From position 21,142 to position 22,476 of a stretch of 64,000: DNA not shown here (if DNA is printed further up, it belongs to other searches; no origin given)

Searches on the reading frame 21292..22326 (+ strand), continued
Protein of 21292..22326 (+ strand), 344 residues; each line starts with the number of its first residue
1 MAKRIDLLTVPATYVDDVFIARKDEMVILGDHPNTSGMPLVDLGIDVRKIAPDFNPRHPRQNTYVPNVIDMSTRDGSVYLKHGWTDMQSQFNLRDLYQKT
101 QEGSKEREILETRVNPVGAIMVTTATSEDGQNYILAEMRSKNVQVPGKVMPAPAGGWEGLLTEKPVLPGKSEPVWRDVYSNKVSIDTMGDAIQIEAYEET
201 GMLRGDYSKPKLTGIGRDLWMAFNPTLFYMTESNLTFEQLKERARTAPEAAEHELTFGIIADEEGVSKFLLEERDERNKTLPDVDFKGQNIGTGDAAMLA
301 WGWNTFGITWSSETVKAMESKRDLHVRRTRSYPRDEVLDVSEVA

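Call 37: search_protein_families(library=pfam, proteins=[L003:1004-1693:+, L003:1820-3754:+, L003:3786-5123:-, L003:5105-5974:-, L004:28-1068:+, L004:1092-2861:-, L004:3971-5965:+, L005:799-1455:+, L005:1483-2238:-, L003:6426-7721:-], max_evalue=0.0001)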
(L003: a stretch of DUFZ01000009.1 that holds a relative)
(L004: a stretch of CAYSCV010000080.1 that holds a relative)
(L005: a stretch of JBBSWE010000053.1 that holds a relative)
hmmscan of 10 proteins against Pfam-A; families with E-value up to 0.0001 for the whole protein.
L003:1004-1693:+ (229 aa): 0 families

L003:1820-3754:+ (644 aa): 1 family
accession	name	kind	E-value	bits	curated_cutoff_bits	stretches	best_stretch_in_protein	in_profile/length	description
PF13231.12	PMT_2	-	1.5e-07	32.2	26.1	1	78-230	4-158/160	Dolichyl-phosphate-mannose-protein mannosyltransferase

L003:3786-5123:- (445 aa): 3 families
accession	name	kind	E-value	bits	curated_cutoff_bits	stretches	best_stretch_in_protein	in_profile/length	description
PF01041.23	DegT_DnrJ_EryC1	-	3e-101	339.7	19.8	1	47-434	4-359/360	DegT/DnrJ/EryC1/StrS aminotransferase family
PF01212.27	Beta_elim_lyase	-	8.3e-06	25.8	27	1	67-331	32-232/288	Beta-eliminating lyase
PF01053.26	Cys_Met_Meta_PP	-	3.1e-05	23.1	27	1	70-197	55-174/381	Cys/Met metabolism PLP-dependent enzyme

L003:5105-5974:- (289 aa): 6 families
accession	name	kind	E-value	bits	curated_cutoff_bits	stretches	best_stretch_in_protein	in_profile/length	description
PF04321.23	RmlD_sub_bind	-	1.7e-70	237.8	27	1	5-283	2-279/287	RmlD substrate binding domain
PF01370.27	Epimerase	-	1.2e-23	84.2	20.9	1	6-217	1-240/240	NAD dependent epimerase/dehydratase family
PF16363.11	GDP_Man_Dehyd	-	9.2e-15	55.4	27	1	35-149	50-169/332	GDP-mannose 4,6 dehydratase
PF01073.25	3Beta_HSD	-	3.1e-07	30.1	22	1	35-159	43-172/280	3-beta hydroxysteroid dehydrogenase/isomerase family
PF02719.21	Polysacc_synt_2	-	3.7e-07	30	20.2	1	42-110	59-128/293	Polysaccharide biosynthesis protein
PF07993.18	NAD_binding_4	-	4.9e-07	29.6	20.1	1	51-151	81-197/258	Male sterility protein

L004:28-1068:+ (346 aa): 2 families
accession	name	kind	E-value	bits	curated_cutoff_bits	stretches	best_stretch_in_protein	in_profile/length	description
PF16363.11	GDP_Man_Dehyd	-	6.9e-113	377.9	27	1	1-291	17-332/332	GDP-mannose 4,6 dehydratase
PF01370.27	Epimerase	-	2.8e-55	187.8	20.9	1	2-224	19-240/240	NAD dependent epimerase/dehydratase family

L004:1092-2861:- (589 aa): 2 families
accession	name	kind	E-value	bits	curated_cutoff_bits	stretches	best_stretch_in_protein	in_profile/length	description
PF13231.12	PMT_2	-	4.1e-12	47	26.1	1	55-225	2-158/160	Dolichyl-phosphate-mannose-protein mannosyltransferase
PF02366.24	PMT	-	8.5e-07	29.2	22.7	1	57-228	64-234/245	Dolichyl-phosphate-mannose-protein mannosyltransferase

L004:3971-5965:+ (664 aa): 0 families

L005:799-1455:+ (218 aa): 2 families
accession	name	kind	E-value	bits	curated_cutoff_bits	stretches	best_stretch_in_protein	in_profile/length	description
PF13419.12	HAD_2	-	1.6e-17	64.7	23.8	1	6-178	1-173/178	Haloacid dehalogenase-like hydrolase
PF00702.32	Hydrolase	-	4.1e-09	37.6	26.4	1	6-177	4-191/191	haloacid dehalogenase-like hydrolase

L005:1483-2238:- (251 aa): 2 families
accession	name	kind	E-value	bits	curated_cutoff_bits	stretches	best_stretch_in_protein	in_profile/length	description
PF04989.18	RMNT_CmcI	-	4.9e-71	239.2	23.2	1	44-250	2-206/206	Rhamnosyl O-methyltransferase/CmcI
PF13578.12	Methyltransf_24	-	5.3e-10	40.5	26.3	1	80-186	2-102/105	Methyltransferase domain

L003:6426-7721:- (431 aa): 6 families
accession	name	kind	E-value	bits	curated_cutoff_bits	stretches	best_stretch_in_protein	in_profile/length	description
PF16363.11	GDP_Man_Dehyd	-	6.9e-36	124.8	27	1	84-394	1-331/332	GDP-mannose 4,6 dehydratase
PF01370.27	Epimerase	-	1.3e-28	100.5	20.9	1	83-311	1-223/240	NAD dependent epimerase/dehydratase family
PF02719.21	Polysacc_synt_2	-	8.5e-18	65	20.2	1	83-302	1-206/293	Polysaccharide biosynthesis protein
PF01073.25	3Beta_HSD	-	1.4e-06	28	22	1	84-269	1-187/280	3-beta hydroxysteroid dehydrogenase/isomerase family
PF07993.18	NAD_binding_4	-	3.3e-06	26.9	20.1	1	114-243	45-192/258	Male sterility protein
PF04321.23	RmlD_sub_bind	-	1.6e-05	24.6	27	1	82-243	2-140/287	RmlD substrate binding domain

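Call 38: predict_structure(alignment_id=A1)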
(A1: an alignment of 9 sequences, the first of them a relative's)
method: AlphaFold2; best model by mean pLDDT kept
length: 344 residues; sequences in the alignment: 9
mean_pLDDT: 71.7   pTM: 0.76
mean pLDDT of the five models: 71.7, 68.2, 63.2, 62.1, 55.6
residues with pLDDT >= 90: 73; 70-90: 136; 50-70: 70; < 50: 65
segments of 3 or more residues with pLDDT < 50: 31-45, 55-62, 159-184, 284-288, 334-344
pLDDT, mean of each block of 10 residues (from residue 1): 83 88 69 44 52 48 68 84 74 72 75 72 93 82 63 64 41 38 53 75 85 88 83 92 78 68 93 73 52 86 95 93 85 45 36
secondary structure, 60 per line:
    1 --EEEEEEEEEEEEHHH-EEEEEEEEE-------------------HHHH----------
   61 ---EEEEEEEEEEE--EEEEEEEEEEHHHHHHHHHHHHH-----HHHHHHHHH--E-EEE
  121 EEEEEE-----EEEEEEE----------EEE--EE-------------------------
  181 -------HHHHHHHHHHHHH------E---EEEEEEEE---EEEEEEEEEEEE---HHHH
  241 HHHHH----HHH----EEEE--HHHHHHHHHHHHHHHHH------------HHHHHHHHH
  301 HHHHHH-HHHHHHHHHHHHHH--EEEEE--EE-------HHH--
elements in order: E3-14 E19-27 H47-50 E64-74 E77-86 H87-99 H105-113 E118-126 E132-138 E149-151 H188-200 E211-218 E222-233 H237-245 E257-260 H263-279 H292-306 H308-321 E324-328

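Call 40: search_protein_families(library=pfam, proteins=[L003:5993-6535:-, L003:7540-8313:-, L003:8422-8862:-, L002:86-916:+, L002:1557-2420:+, L003:62-964:+, L004:3017-3895:+, L005:7-792:+], max_evalue=0.01)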
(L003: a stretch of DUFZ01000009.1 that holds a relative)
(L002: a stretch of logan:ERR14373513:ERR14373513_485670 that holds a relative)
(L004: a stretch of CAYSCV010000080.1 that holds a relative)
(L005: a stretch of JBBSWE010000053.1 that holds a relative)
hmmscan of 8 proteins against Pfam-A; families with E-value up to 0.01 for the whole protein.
L003:5993-6535:- (180 aa): 2 families
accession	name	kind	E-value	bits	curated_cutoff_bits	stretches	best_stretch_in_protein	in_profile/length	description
PF00908.23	dTDP_sugar_isom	-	6.7e-13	49.1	27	1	31-175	2-152/168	dTDP-4-dehydrorhamnose 3,5-epimerase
PF14667.12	Polysacc_synt_C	-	1.2e-06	29.1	28.7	1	45-148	2-95/111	Polysaccharide biosynthesis C-terminal domain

L003:7540-8313:- (257 aa): 2 families
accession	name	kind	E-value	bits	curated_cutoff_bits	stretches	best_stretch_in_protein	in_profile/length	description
PF00483.29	NTP_transferase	-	1.1e-19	71.5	21.2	1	2-244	1-240/245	Nucleotidyl transferase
PF12804.13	NTP_transf_3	-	5.4e-08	33.6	27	1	3-68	1-61/160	MobA-like NTP transferase domain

L003:8422-8862:- (146 aa): 1 family
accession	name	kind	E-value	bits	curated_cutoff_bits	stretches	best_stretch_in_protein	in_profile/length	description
PF01636.29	APH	-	0.00033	20.9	23.2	1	3-57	173-223/239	Phosphotransferase enzyme family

L002:86-916:+ (276 aa): 6 families
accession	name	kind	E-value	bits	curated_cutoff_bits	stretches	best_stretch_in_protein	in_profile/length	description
PF16363.11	GDP_Man_Dehyd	-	7.3e-46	157.6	27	1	5-264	52-332/332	GDP-mannose 4,6 dehydratase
PF01370.27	Epimerase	-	2e-42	145.7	20.9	1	8-199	44-238/240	NAD dependent epimerase/dehydratase family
PF02719.21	Polysacc_synt_2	-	2.7e-16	60.1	20.2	1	9-224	58-252/293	Polysaccharide biosynthesis protein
PF01073.25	3Beta_HSD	-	1.6e-11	44.2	22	1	4-224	44-273/280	3-beta hydroxysteroid dehydrogenase/isomerase family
PF07993.18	NAD_binding_4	-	1.7e-07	31.1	20.1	1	26-143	86-216/258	Male sterility protein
PF04321.23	RmlD_sub_bind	-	5.2e-06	26.2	27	1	10-137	33-154/287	RmlD substrate binding domain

L002:1557-2420:+ (287 aa): 6 families
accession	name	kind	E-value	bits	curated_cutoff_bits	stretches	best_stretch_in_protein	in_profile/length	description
PF04321.23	RmlD_sub_bind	-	1.9e-63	214.7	27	1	3-283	2-281/287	RmlD substrate binding domain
PF01370.27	Epimerase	-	1.2e-22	81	20.9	1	4-206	1-227/240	NAD dependent epimerase/dehydratase family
PF16363.11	GDP_Man_Dehyd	-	7.5e-10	39.2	27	1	40-144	55-164/332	GDP-mannose 4,6 dehydratase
PF02719.21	Polysacc_synt_2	-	1.3e-09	38.1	20.2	1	45-145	62-150/293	Polysaccharide biosynthesis protein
PF07993.18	NAD_binding_4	-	1.8e-09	37.6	20.1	1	67-191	93-237/258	Male sterility protein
PF01073.25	3Beta_HSD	-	9.7e-09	35.1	22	1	41-158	49-183/280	3-beta hydroxysteroid dehydrogenase/isomerase family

L003:62-964:+ (300 aa): 0 families

L004:3017-3895:+ (292 aa): 0 families

L005:7-792:+ (261 aa): 0 families

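Call 41: fold_search(model_id=the predicted structure, library=pdb)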
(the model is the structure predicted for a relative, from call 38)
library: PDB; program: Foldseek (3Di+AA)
matches with E <= 10: 785; with E <= 0.001: 11
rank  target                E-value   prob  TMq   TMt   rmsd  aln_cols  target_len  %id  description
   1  5lor_A                7.3e-11  1.00  0.50  0.58   8.6       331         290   17  human NUDT22 (released 2017-08-16)
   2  5r50                  8.2e-11  1.00  0.51  0.59   7.8       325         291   16  PanDDA analysis group deposition -- Crystal Structure of human NUDT22 in complex with N13371a (released 2020-07-01)
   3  5lf9                  9.8e-11  1.00  0.52  0.61   8.5       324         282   15  Crystal structure of human NUDT22 (released 2017-08-02)
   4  5lor_B                2.5e-10  1.00  0.51  0.59   7.6       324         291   16  human NUDT22 (released 2017-08-16)
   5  5lou_A                3.4e-10  1.00  0.50  0.59   8.0       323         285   15  human NUDT22 (released 2017-09-13)
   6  5lou_B                8.9e-10  1.00  0.47  0.53   9.3       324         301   15  human NUDT22 (released 2017-09-13)
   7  1u20_A                2.0e-04  1.00  0.34  0.55   7.4       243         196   15  Crystal Structure of Xenopus laevis nudix hydrolase nuclear SnoRNA decapping Protein X29 (released 2005-07-26)
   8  5lf8                  2.4e-04  1.00  0.30  0.39  10.2       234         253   14  Human Nucleoside diphosphate-linked moiety X motif 17 (NUDT17) (released 2017-08-16)
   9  6d0l_A                2.9e-04  1.00  0.30  0.47   8.4       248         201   14  Structure of human TIRR (released 2018-06-06)
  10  5zcj_A                3.1e-04  1.00  0.32  0.50   7.4       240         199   13  Crystal structure of complex (released 2018-06-27)
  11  6co1_A                3.7e-04  0.99  0.29  0.43   8.2       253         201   13  Structure of human TIRR in complex with 53BP1 Tudor domains (released 2018-06-06)
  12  3dup_B                2.4e-03  0.66  0.24  0.28  14.2       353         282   12  Crystal structure of mutt/nudix family hydrolase from rhodospirillum rubrum atcc 11170 (released 2008-09-02)
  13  3dup_A                3.0e-03  0.69  0.27  0.32  13.8       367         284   12  Crystal structure of mutt/nudix family hydrolase from rhodospirillum rubrum atcc 11170 (released 2008-09-02)
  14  6o3p_B                4.8e-03  0.41  0.20  0.22  16.3       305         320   13  Crystal structure of the catalytic domain of mouse Nudt12 in complex with AMP and 3 Mg2+ ions (released 2019-05-29)
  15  6scx_A                5.1e-03  0.63  0.28  0.29  15.1       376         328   11  Crystal structure of the catalytic domain of human NUDT12 in complex with 7-methyl-guanosine-5'-triphosphate (released 2020-01-08)
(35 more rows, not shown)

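Call 51: find_related_loci(query=A2, collection=metagenome_contigs, flank=6000)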
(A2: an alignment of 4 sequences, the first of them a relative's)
Query A2 (344 aa) in metagenome_contigs; peptide patterns used: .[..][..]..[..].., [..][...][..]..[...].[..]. (x = any residue, [..] = any of these).
270 stretches matched a pattern; 5 encode a relative of the query (tblastn E <= 1e-3); 5 distinct loci.
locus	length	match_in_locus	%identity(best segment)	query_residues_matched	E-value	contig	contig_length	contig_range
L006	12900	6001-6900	33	1-333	9e-45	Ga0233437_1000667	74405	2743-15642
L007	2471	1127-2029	34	1-318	5e-40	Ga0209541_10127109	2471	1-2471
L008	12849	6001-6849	31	1-321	5e-37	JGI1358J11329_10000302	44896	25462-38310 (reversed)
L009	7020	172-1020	33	1-319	1e-36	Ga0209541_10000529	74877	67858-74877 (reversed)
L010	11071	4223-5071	33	1-319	1e-36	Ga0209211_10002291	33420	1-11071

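Call 55: search_protein_families(library=pfam, proteins=[L006:5071-5937:-, L006:2596-5043:-, L006:6800-7954:+, L006:7944-9383:+, L006:9389-10681:+, L008:4898-5938:-, L008:3765-4901:-, L008:7015-8094:+, L008:8100-9167:+, L007:73-963:-], max_evalue=0.0001)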
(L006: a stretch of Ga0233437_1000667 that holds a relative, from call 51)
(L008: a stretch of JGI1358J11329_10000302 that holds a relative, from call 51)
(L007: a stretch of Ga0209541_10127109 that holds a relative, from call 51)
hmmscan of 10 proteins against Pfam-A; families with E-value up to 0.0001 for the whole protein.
L006:5071-5937:- (288 aa): 1 family
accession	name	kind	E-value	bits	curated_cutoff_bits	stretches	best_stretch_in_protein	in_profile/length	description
PF00483.29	NTP_transferase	-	9.7e-18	65.1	21.2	1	33-275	1-240/245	Nucleotidyl transferase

L006:2596-5043:- (815 aa): 11 families
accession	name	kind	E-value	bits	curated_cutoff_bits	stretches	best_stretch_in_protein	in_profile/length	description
PF08484.17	Methyltransf_14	-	7.7e-55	185.5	23.5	1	640-796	2-160/160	C-methyltransferase C-terminal domain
PF16363.11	GDP_Man_Dehyd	-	1.1e-39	137.3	27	1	12-332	1-332/332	GDP-mannose 4,6 dehydratase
PF01370.27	Epimerase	-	7.4e-32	111.1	20.9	1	11-262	1-240/240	NAD dependent epimerase/dehydratase family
PF08421.16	Methyltransf_13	-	1.1e-17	64.3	31.3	1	399-460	1-62/62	Putative zinc binding domain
PF02719.21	Polysacc_synt_2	-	2.3e-15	57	20.2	1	11-231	1-203/293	Polysaccharide biosynthesis protein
PF13489.12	Methyltransf_23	-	9.5e-13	48.6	27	1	490-632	20-161/164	Methyltransferase domain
PF08241.18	Methyltransf_11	-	3.8e-09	37.5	21.2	1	498-591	2-95/95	Methyltransferase domain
PF08242.18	Methyltransf_12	-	3e-08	34.7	30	1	497-589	1-98/98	Methyltransferase domain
PF04321.23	RmlD_sub_bind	-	2.5e-06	27.2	27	1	10-179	2-143/287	RmlD substrate binding domain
PF07993.18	NAD_binding_4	-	1.3e-05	24.9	20.1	1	81-200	86-212/258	Male sterility protein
PF13649.12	Methyltransf_25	-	1.4e-05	26.1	27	1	496-587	1-97/97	Methyltransferase domain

L006:6800-7954:+ (384 aa): 1 family
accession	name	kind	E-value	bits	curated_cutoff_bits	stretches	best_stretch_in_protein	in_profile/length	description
PF04991.19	LicD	-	1.4e-15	58.5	22.6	1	127-346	2-227/227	LicD family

L006:7944-9383:+ (479 aa): 2 families
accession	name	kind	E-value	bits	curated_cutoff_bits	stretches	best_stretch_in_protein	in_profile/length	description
PF02310.24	B12-binding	-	3.2e-21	75.8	32.1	1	32-158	7-117/121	B12 binding domain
PF04055.27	Radical_SAM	-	8.3e-21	75.3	29.5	1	232-396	1-166/166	Radical SAM superfamily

L006:9389-10681:+ (430 aa): 2 families
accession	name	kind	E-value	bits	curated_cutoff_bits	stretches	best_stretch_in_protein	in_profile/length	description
PF13714.12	PEP_mutase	-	8.5e-55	186.4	31.5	1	148-403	1-240/240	Phosphoenolpyruvate phosphomutase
PF01467.32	CTP_transf_like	-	2.7e-16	60.4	21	1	11-130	7-130/133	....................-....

L008:4898-5938:- (346 aa): 10 families
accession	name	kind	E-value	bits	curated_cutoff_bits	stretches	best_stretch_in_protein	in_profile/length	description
PF13489.12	Methyltransf_23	-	4.8e-19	69.1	27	1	91-274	7-161/164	Methyltransferase domain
PF08241.18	Methyltransf_11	-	2.3e-16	60.6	21.2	1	111-202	1-95/95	Methyltransferase domain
PF13649.12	Methyltransf_25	-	2.4e-13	51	27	1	111-198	2-97/97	Methyltransferase domain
PF08242.18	Methyltransf_12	-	6e-13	49.8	30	1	111-200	1-98/98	Methyltransferase domain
PF13847.12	Methyltransf_31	-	2.2e-12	47.3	27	1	105-206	2-113/145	Methyltransferase domain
PF00398.26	RrnaAD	-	2.3e-06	27.3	24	1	93-169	19-95/263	Ribosomal RNA adenine dimethylase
PF05175.20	MTS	-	1.4e-05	25.2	23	1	101-203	28-139/170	Methyltransferase small domain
PF06325.19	PrmA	-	2.9e-05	24.2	22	1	97-202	152-258/296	Ribosomal protein L11 methyltransferase (PrmA)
PF05401.17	NodS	-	3e-05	24.4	24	1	93-207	31-149/201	Nodulation protein S (NodS)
PF00891.24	Methyltransf_2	-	3.9e-05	23.5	22.3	1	107-202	63-164/210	O-methyltransferase domain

L008:3765-4901:- (378 aa): 3 families
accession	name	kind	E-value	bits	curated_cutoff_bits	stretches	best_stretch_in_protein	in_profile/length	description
PF00534.26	Glycos_transf_1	-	1.3e-20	74.1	26.4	1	179-352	5-171/172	Glycosyl transferases group 1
PF13692.12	Glyco_trans_1_4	-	3e-19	70.1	27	1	190-340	3-141/142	Glycosyl transferases group 1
PF13439.12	Glyco_transf_4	-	1.1e-09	39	28.5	1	21-169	7-169/170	Glycosyltransferase Family 4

L008:7015-8094:+ (359 aa): 2 families
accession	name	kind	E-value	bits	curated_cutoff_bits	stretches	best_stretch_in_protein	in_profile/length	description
PF03102.20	NeuB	-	1.3e-93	313.3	22.1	1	46-286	1-240/241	NeuB family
PF08666.17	SAF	-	1.3e-11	45.3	21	1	301-359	1-63/63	SAF domain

L008:8100-9167:+ (355 aa): 2 families
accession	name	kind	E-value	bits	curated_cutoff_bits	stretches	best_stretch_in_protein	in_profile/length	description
PF03102.20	NeuB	-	3.4e-50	171.2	22.1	1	39-267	1-239/241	NeuB family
PF08666.17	SAF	-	8.2e-08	33.1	21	1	288-332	4-52/63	SAF domain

L007:73-963:- (296 aa): 3 families
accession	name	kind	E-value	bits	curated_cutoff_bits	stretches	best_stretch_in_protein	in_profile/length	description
PF01041.23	DegT_DnrJ_EryC1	-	5.4e-79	266.4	19.8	1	30-286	9-271/360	DegT/DnrJ/EryC1/StrS aminotransferase family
PF00155.27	Aminotran_1_2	-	9.6e-06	25.4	19.7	1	42-170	39-191/361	Aminotransferase class I and II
PF01212.27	Beta_elim_lyase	-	3.8e-05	23.6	27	0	46-222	33-228/288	Beta-eliminating lyase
